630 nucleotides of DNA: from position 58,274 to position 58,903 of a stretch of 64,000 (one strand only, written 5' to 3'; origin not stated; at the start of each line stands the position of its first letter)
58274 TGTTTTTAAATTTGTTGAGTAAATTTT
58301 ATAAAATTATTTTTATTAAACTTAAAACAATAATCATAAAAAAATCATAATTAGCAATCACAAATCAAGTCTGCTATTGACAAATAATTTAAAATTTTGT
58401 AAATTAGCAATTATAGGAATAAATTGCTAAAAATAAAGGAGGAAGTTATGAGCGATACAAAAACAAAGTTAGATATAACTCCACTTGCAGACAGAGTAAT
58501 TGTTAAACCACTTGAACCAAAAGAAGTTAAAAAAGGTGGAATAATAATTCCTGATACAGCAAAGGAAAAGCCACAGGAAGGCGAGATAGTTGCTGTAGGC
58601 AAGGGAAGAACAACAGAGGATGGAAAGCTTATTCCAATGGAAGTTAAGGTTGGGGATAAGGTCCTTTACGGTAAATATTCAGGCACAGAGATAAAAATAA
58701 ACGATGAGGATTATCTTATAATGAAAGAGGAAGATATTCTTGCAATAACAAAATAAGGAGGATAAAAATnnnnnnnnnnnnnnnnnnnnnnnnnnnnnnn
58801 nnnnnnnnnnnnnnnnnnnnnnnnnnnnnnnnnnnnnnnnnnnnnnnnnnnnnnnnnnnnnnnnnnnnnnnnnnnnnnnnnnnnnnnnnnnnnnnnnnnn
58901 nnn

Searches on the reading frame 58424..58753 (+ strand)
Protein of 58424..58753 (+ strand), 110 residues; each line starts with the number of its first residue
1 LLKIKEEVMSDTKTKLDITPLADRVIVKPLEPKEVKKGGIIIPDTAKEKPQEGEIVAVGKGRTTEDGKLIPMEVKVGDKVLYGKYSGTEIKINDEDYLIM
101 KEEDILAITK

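Call 48: find_encoding_contigs(protein=window:58424-58753:+, flank=3500, max_places=10)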
Protein seq(110 aa) (110 aa): 6 contigs read that carry it; 6 places shown.
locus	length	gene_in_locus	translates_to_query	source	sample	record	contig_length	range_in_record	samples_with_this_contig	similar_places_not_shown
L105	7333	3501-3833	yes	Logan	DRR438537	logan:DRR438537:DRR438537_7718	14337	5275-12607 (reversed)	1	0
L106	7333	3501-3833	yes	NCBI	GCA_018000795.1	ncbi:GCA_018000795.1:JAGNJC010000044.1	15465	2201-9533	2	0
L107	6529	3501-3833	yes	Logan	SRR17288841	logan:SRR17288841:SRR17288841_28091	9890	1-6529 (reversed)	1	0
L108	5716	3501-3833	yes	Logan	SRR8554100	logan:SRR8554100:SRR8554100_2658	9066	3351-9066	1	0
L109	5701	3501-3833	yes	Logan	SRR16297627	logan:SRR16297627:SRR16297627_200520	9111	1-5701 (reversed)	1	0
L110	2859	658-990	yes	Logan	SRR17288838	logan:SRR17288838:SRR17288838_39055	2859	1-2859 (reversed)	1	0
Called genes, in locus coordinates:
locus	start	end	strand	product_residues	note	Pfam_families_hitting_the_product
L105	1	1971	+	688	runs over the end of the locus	PF00069:Pkinase, PF07714:PK_Tyr_Ser-Thr, PF03109:ABC1 (weak)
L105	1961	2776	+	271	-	PF00481:PP2C, PF13672:PP2C_2, PF07228:SpoIIE (weak)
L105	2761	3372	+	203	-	PF16697:Yop-YscD_cpl, PF00498:FHA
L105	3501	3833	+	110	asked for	PF00166:Cpn10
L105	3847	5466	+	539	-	PF00118:Cpn60_TCP1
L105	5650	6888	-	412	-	PF01306:LacY_symp (weak), PF07690:MFS_1, PF12832:MFS_1_like, PF05977:MFS_3 (weak)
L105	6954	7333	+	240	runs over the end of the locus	PF01168:Ala_racemase_N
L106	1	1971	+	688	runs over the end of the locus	PF00069:Pkinase, PF07714:PK_Tyr_Ser-Thr, PF03109:ABC1 (weak)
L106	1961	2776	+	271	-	PF00481:PP2C, PF13672:PP2C_2, PF07228:SpoIIE (weak)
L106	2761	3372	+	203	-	PF16697:Yop-YscD_cpl, PF00498:FHA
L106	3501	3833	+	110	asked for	PF00166:Cpn10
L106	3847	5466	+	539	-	PF00118:Cpn60_TCP1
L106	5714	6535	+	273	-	-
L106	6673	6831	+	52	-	-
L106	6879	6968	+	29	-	-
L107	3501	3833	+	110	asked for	PF00166:Cpn10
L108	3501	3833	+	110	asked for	PF00166:Cpn10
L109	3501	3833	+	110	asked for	PF00166:Cpn10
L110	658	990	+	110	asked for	PF00166:Cpn10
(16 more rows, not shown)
